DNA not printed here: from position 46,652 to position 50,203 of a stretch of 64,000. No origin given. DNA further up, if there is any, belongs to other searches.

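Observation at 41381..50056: Rosetta-stone fusion: in copy C the CotH-like and beta-helix/T9SS proteins are a single 2891-aa ORF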

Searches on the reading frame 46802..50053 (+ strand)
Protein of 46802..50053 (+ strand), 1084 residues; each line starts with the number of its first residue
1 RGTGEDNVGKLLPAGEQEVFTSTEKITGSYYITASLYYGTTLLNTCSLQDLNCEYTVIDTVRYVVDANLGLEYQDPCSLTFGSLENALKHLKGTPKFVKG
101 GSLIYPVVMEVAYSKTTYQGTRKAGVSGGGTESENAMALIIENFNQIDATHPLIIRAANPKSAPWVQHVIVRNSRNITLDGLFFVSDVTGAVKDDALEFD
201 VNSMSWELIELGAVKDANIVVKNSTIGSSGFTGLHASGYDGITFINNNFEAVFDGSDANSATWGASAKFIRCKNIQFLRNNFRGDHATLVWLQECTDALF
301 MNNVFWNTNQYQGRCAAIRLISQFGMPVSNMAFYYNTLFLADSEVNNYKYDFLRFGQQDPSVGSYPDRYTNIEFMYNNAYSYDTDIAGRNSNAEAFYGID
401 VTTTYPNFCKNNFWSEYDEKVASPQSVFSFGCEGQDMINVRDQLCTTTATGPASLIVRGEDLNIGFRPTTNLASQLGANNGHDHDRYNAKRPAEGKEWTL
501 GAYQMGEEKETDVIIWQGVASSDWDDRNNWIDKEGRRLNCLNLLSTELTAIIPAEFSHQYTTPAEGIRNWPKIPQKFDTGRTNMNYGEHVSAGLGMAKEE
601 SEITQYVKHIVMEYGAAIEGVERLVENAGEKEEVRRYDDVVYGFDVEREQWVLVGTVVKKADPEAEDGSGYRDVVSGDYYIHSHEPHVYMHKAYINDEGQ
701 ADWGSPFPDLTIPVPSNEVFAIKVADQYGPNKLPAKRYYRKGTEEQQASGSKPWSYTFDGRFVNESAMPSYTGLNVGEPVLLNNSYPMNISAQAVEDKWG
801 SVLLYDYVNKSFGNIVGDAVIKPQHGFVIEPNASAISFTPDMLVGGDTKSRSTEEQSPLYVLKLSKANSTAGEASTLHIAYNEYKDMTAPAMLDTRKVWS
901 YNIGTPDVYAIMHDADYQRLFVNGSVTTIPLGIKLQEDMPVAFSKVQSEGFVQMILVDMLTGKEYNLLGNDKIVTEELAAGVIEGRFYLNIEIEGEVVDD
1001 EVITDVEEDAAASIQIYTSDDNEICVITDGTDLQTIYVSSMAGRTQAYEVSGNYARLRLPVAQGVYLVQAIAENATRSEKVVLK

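Call 15: find_related_loci(query=A1, collection=genome_contigs, flank=10000)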
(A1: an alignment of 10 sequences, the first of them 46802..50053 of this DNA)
Query A1 (1084 aa) in genome_contigs; peptide patterns used: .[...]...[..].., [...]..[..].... (x = any residue, [..] = any of these).
117 stretches matched a pattern; 75 encode a relative of the query (tblastn E <= 1e-3); 72 distinct loci.
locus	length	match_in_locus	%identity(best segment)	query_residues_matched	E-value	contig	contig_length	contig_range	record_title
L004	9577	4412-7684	70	1-1083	0e+0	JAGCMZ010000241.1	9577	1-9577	MAG: Paludibacteraceae bacterium isolate RGIG9939 Yak_Rectum.Co__c3745257, whole genome shotgun sequence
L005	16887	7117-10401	70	1-1083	0e+0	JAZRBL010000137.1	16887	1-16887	MAG: Candidatus Enterocola sp. isolate T1900045129_TC20190123.MAGScoT_cleanbin_000004 SGB_4872_k141_2663817, whole genom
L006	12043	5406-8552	45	61-1084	0e+0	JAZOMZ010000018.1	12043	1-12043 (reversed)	MAG: Candidatus Enterocola sp. isolate T1900045644_YK20190338.MAGScoT_cleanbin_000001 SGB_8151_k141_676090, whole genome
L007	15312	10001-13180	44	61-1084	0e+0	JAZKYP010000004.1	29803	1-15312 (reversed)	MAG: Candidatus Enterocola sp. isolate T1900045101_TC20190095.MAGScoT_cleanbin_000001 SGB_4759_k141_2542511, whole genom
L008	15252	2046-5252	44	61-1084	0e+0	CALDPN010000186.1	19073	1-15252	MAG TPA_asm: uncultured Bacteroidales bacterium isolate SRR6425778_bin.86_CONCOCT_v1.1_MAG genome assembly, contig: ERZ1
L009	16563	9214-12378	44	61-1084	0e+0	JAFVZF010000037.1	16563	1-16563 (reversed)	MAG: Paludibacteraceae bacterium isolate RGIG5529 Sheep_Colon.Co__c947933, whole genome shotgun sequence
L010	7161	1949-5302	42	26-1084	0e+0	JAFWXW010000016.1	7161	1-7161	MAG: Paludibacteraceae bacterium isolate RGIG6170 Sheep_Rectum-1__c420956, whole genome shotgun sequence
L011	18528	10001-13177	42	59-1084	0e+0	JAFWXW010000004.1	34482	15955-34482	MAG: Paludibacteraceae bacterium isolate RGIG6170 Sheep_Rectum-1__c114612, whole genome shotgun sequence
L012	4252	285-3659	41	18-1084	0e+0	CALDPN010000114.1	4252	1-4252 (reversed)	MAG TPA_asm: uncultured Bacteroidales bacterium isolate SRR6425778_bin.86_CONCOCT_v1.1_MAG genome assembly, contig: ERZ1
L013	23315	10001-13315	43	53-1084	0e+0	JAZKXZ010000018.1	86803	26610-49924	MAG: Candidatus Enterocola sp. isolate T1900045110_TC20190104.MAGScoT_cleanbin_000001 SGB_4791_k141_395790, whole genome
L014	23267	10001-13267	42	61-1084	0e+0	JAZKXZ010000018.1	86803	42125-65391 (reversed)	MAG: Candidatus Enterocola sp. isolate T1900045110_TC20190104.MAGScoT_cleanbin_000001 SGB_4791_k141_395790, whole genome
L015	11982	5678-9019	41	6-1084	0e+0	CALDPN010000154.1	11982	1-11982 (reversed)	MAG TPA_asm: uncultured Bacteroidales bacterium isolate SRR6425778_bin.86_CONCOCT_v1.1_MAG genome assembly, contig: ERZ1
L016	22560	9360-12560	41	60-1084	0e+0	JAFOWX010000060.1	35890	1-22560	MAG: Paludibacteraceae bacterium isolate RGIG873 Dairy_cattle_Rectum-1__c312989, whole genome shotgun sequence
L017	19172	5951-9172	40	49-1084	0e+0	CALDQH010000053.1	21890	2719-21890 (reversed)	MAG TPA_asm: uncultured Bacteroidales bacterium isolate SRR6425823_bin.132_CONCOCT_v1.1_MAG genome assembly, contig: ERZ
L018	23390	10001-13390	39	61-1084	0e+0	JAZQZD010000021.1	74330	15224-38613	MAG: Candidatus Enterocola sp. isolate T1900045158_TC20190152.MAGScoT_cleanbin_000001 SGB_4998_k141_1602938, whole genom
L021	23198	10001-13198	38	53-1084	0e+0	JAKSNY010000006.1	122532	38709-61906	MAG: Paludibacteraceae bacterium isolate Horse_feces163 MAG163_6, whole genome shotgun sequence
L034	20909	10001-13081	35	53-1084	8e-164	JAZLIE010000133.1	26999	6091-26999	MAG: Candidatus Enterocola sp. isolate T1900044979_TA20190041.MAGScoT_cleanbin_000009 SGB_4073_k141_1136005, whole genom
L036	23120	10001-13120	35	53-1084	1e-157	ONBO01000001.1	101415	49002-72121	uncultured Bacteroidales bacterium isolate RUG163 genome assembly, contig: scaffold_21, whole genome shotgun sequence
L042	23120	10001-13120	33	53-1084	3e-133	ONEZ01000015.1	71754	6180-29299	uncultured Bacteroidales bacterium isolate RUG243 genome assembly, contig: scaffold_174, whole genome shotgun sequence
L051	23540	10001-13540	37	51-1084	6e-112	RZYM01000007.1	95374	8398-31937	MAG: Bacteroidia bacterium isolate INTA.AUR.014 contig-100_31, whole genome shotgun sequence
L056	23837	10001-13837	38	11-1083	4e-103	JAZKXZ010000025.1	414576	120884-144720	MAG: Candidatus Enterocola sp. isolate T1900045110_TC20190104.MAGScoT_cleanbin_000001 SGB_4791_k141_1784509, whole genom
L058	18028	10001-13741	36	51-1083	1e-99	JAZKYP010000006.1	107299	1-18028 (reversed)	MAG: Candidatus Enterocola sp. isolate T1900045101_TC20190095.MAGScoT_cleanbin_000001 SGB_4759_k141_380373, whole genome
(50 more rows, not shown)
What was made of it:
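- All 72 related loci come from Paludibacteraceae, Enterocola or uncultured Bacteroidales MAGs (call 15).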

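Call 26: find_homologous_proteins(query=A1, max_evalue=0.00001)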
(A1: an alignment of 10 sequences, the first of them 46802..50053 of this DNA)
Query A1 (10 sequences) (1084 aa, profile of the alignment): 362 proteins with E <= 0.00001 among 8000 candidates; the best 120 are listed.
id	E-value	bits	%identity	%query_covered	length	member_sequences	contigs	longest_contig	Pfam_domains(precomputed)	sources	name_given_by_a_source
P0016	0.0e+0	1898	36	54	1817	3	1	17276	-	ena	-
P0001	0.0e+0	1773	100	100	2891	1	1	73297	PF08757.18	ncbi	-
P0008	0.0e+0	1690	71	100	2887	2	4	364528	PF08757.18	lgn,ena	-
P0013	0.0e+0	1674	67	100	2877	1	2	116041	PF08757.18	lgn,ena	-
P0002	0.0e+0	1671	94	100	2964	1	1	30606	PF08757.18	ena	-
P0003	0.0e+0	1664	72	100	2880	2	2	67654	PF08757.18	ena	-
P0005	0.0e+0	1660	87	100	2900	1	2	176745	PF08757.18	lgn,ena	-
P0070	0.0e+0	1649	42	100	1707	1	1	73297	-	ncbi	-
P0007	0.0e+0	1628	70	100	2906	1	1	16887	PF08757.18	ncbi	-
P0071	0.0e+0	1625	41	100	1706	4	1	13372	-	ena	-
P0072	0.0e+0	1617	42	100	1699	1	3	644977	-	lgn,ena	-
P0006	0.0e+0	1615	71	100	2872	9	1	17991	PF08757.18,PF18998.7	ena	-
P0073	0.0e+0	1584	72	100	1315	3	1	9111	-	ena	-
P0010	0.0e+0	1567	66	100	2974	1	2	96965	PF16561.12,PF08757.18,PF22058.3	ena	-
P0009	0.0e+0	1556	66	100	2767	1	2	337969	PF08757.18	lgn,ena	-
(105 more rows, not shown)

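Call 42: search_protein_families(library=pfam, proteins=[L013:4804-8421:+, L014:3813-8330:+, L021:6013-8445:+, L034:6149-8758:+, L036:15161-17578:+, L036:6996-8831:+, L042:6014-7717:+, L051:6860-8410:+, L056:5707-7806:+, L058:6511-8523:+], max_evalue=0.01)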
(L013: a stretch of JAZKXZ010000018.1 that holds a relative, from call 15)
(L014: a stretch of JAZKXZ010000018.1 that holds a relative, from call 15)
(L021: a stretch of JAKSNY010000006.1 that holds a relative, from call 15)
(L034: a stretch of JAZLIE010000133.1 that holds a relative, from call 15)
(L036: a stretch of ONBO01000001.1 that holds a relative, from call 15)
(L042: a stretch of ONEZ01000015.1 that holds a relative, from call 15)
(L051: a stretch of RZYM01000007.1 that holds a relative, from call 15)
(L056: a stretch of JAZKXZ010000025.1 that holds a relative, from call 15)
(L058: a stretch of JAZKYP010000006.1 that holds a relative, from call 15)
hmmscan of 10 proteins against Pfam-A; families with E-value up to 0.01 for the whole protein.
L013:4804-8421:+ (1206 aa): 1 family
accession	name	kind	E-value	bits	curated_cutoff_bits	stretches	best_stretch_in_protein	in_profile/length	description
PF19081.6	Ig_7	-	2.9e-18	66.4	27.3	3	352-421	1-82/84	Ig-like domain CHU_C associated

L014:3813-8330:+ (1506 aa): 5 families
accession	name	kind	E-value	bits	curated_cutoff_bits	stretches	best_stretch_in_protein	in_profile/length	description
PF19081.6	Ig_7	-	1.7e-23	83.1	27.3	3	488-565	8-83/84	Ig-like domain CHU_C associated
PF16738.10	CBM26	-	0.0012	19.3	28.1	1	993-1051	11-69/70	Starch-binding module 26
PF00801.26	PKD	-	0.0018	18.7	23.5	1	742-800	9-69/80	PKD domain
PF07495.19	Y_Y_Y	-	0.002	18.4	26.6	0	779-813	29-62/65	Y_Y_Y domain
PF18911.6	PKD_4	-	0.0043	17.5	27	1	728-813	1-85/85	PKD domain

L021:6013-8445:+ (811 aa): 0 families

L034:6149-8758:+ (870 aa): 3 families
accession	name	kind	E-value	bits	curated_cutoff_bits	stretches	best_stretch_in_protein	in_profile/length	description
PF16820.11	PKD_3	-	7.9e-07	29.3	26.3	1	521-570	18-66/68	PKD-like domain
PF00801.26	PKD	-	0.00052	20.4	23.5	1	509-586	2-79/80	PKD domain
PF13927.12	Ig_3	-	0.00056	20.8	30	0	595-650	4-60/78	Immunoglobulin domain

L036:15161-17578:+ (806 aa): 2 families
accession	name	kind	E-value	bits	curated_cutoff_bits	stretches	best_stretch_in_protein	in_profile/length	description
PF16655.11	PhoD_N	-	0.00022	22.1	30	1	214-264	31-81/90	PhoD-like phosphatase, N-terminal domain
PF16820.11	PKD_3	-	0.0015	18.8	26.3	0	431-469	15-52/68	PKD-like domain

L036:6996-8831:+ (612 aa): 0 families

L042:6014-7717:+ (568 aa): 2 families
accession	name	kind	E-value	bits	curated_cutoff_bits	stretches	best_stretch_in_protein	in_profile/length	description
PF13927.12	Ig_3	-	0.0044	17.9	30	0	399-453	17-75/78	Immunoglobulin domain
PF19070.5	DUF5766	-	0.0093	16.6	27.4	0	294-354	5-66/77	Family of unknown function (DUF5766)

L051:6860-8410:+ (517 aa): 1 family
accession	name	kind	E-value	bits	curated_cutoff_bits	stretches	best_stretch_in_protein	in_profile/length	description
PF23616.1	Ig_GEX2_N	-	0.003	18.1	27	1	355-405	40-90/105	GEX2 N-terminal Ig-like domain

L056:5707-7806:+ (700 aa): 1 family
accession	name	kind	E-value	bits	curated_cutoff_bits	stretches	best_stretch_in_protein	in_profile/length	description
PF00041.27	fn3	-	6.6e-09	36.3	25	1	372-446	5-75/84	Fibronectin type III domain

L058:6511-8523:+ (671 aa): 3 families
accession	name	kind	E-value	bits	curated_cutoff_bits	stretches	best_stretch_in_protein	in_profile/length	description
PF00041.27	fn3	-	9.7e-11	42.2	25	2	169-235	8-74/84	Fibronectin type III domain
PF16893.11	fn3_2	-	0.0027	18.3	27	1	353-436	7-89/89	Fibronectin type III domain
PF25300.1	Fn3_Dep-1_3rd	-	0.0045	17.3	26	0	170-235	6-77/85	Dep-1 third Fn3-like domain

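Call 46: predict_structure(alignment_id=A3)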
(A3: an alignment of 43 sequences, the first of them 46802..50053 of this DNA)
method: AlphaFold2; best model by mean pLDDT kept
length: 1084 residues; sequences in the alignment: 43
mean_pLDDT: 81.1   pTM: 0.66
mean pLDDT of the five models: 81.1, 79.6, 78.7, 76.6, 76.5
residues with pLDDT >= 90: 341; 70-90: 571; 50-70: 110; < 50: 62
segments of 3 or more residues with pLDDT < 50: 1-16, 22-34, 36-38, 40-52, 996-1010
pLDDT, mean of each block of 10 residues (from residue 1): 34 44 40 45 38 66 88 82 94 88 94 87 77 83 90 92 87 96 85 85 83 94 88 90 93 72 85 95 83 95 89 80 87 94 77 78 69 92 88 87 84 90 88 78 72 80 88 85 74 80 88 93 90 86 94 86 79 85 79 88 92 93 86 89 86 88 83 86 69 81 66 84 76 71 70 87 91 92 93 93 80 82 91 93 87 68 81 77 65 71 85 82 75 90 81 84 80 85 87 49 29 74 81 84 74 80 80 83 74
secondary structure, 60 per line:
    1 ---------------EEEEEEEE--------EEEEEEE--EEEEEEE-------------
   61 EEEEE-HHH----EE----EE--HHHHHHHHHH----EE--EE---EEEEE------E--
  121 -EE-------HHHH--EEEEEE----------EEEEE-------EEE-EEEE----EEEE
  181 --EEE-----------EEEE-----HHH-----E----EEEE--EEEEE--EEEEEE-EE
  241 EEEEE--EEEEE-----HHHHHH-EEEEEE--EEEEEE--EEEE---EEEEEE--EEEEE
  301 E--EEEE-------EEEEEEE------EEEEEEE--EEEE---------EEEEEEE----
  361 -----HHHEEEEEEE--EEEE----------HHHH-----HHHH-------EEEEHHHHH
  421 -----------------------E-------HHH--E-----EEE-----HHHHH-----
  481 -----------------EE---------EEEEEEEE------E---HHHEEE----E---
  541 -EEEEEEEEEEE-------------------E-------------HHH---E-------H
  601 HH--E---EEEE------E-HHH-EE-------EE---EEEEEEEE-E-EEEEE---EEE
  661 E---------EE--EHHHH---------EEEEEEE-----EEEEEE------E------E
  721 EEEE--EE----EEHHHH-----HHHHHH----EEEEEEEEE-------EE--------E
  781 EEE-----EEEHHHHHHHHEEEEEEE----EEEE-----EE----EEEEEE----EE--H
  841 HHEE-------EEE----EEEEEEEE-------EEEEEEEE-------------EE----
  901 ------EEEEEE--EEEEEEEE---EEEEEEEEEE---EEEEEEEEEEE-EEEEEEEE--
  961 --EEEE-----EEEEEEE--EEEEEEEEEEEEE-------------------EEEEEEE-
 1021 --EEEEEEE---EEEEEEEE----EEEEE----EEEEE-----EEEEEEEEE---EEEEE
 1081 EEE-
elements in order (helices of 4 or more, strands of 3 or more residues): E16-23 E32-38 E41-47 E61-65 H84-93 E107-111 H131-134 E137-142 E153-157 E165-167 E169-172 E177-180 E183-185 E197-200 E219-222 E225-229 E232-237 E239-245 E248-252 H258-263 E265-270 E273-278 E281-284 E288-293 E296-301 E304-307 E315-321 E328-334 E337-340 E350-356 E369-375 E378-381 H392-395 H401-404 E412-415 H416-420 E463-465 H471-475 E509-516 E530-532 E542-552 E609-612 E639-646 E650-654 E658-661 H676-679 E689-695 E701-706 E720-724 H735-738 H744-749 E754-762 E780-783 E789-791 H792-799 E800-806 E811-814 E826-831 E852-854 E859-866 E874-881 E907-912 E915-922 E926-935 E939-949 E951-958 E963-966 E972-978 E981-993 E1013-1019 E1023-1029 E1033-1040 E1045-1049 E1054-1058 E1064-1072 E1076-1083
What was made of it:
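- On Right-handed parallel beta-helix (pectate-lyase-like) proteins: The AF2 model has pLDDT 81, with regular short strands at core residues ~137-381 (call 46).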

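Call 48: fold_search(model_id=the predicted structure, library=pdb)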
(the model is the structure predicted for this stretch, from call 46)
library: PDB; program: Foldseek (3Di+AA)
matches with E <= 10: 1190; with E <= 0.001: 4
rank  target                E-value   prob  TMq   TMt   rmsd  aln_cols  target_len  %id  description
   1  6c72_A                3.0e-04  0.92  0.12  0.19  16.4       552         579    9  Crystal structure of a tailspike protein gp49 from Acinetobacter baumannii bacteriophage Fri1, a capsular polysacchari (released 2019-01-23)
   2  6f7k_A                3.1e-04  1.00  0.16  0.29  12.2       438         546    9  Crystal structure of Dettilon tailspike protein (gp208) (released 2018-12-19)
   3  7ptp_A                3.6e-04  0.66  0.06  0.08  32.0       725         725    8  In-situ structure of pentameric S-layer protein (released 2021-12-15)
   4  4bk5_A                7.9e-04  0.60  0.06  0.11  36.9       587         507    9  crystal structure of the human EphA4 ectodomain in complex with human ephrin A5 (amine-methylated sample) (released 2013-07-03)
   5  7jw4_B                1.1e-03  0.96  0.14  0.22  16.4       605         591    9  Crystal structure of PdGH110B in complex with D-galactose (released 2020-11-04)
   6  9ba4_A                1.3e-03  0.44  0.06  0.06  34.3       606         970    9  Full-length cross-linked Contactin 2 (CNTN2) (released 2024-07-17)
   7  7jwf_A                1.3e-03  0.98  0.15  0.25  15.2       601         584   10  Crystal structure of PdGH110B D344N in complex with alpha-(1,3)-galactobiose (released 2020-11-04)
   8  2uve_A                1.5e-03  0.51  0.10  0.16  19.8       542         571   11  Structure of Yersinia enterocolitica Family 28 Exopolygalacturonase (released 2007-05-08)
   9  5gqc_D                2.2e-03  0.93  0.16  0.24  14.4       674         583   10  Crystal structure of lacto-N-biosidase LnbX from Bifidobacterium longum subsp. longum, ligand-free form (released 2017-04-19)
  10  7tyk_A                2.2e-03  0.18  0.08  0.09  37.4      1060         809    8  Cryo-EM Structure of insulin receptor-related receptor (IRR) in apo-state captured at pH 7. The 3D refinement was appl (released 2023-02-15)
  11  8k53_A                2.3e-03  0.41  0.06  0.08  40.0       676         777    9  Structure of the Dimeric Human CNTN2 Ig 1-6-FNIII 1-2 Domain in an Asymmetric State (released 2023-12-06)
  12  7tym_A                2.4e-03  0.15  0.07  0.08  33.1      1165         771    7  Cryo-EM Structure of insulin receptor-related receptor (IRR) in active-state captured at pH 9. The 3D refinement was a (released 2023-02-15)
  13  9beu_B                2.6e-03  0.97  0.15  0.24  15.2       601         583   10  Structure of GH110B in complex with a lambda-carrageenan oligosaccharide (released 2025-08-27)
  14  9a3v_B                2.7e-03  1.00  0.06  0.27  20.2       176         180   11  Predicted model of tissue transglutaminase 2 (TG2) in complex with plasma fibronectin type III modules 14 and 15 (FNII (released 2024-02-02)
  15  8e72_A                2.9e-03  0.99  0.06  0.10  20.7       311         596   12  Treponema lecithinolyticum beta-glucuronidase in complex with a ciprofloxacin-glucuronide conjugate (released 2023-06-21)
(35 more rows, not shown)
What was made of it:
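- On Right-handed parallel beta-helix (pectate-lyase-like) proteins: Foldseek hits to tailspikes, GH110 and GH28 have probability 0.9-1.0 and E 3e-4 to 1e-2 (call 48).
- Closest known: Right-handed beta-helix glycan-active proteins. Same: The predicted fold of the first ~360 aa of the core (calls 46, 48).
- The core model has pLDDT 81 and contains a beta-helix resembling tailspike depolymerases, GH110 and GH28 (calls 46, 48).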
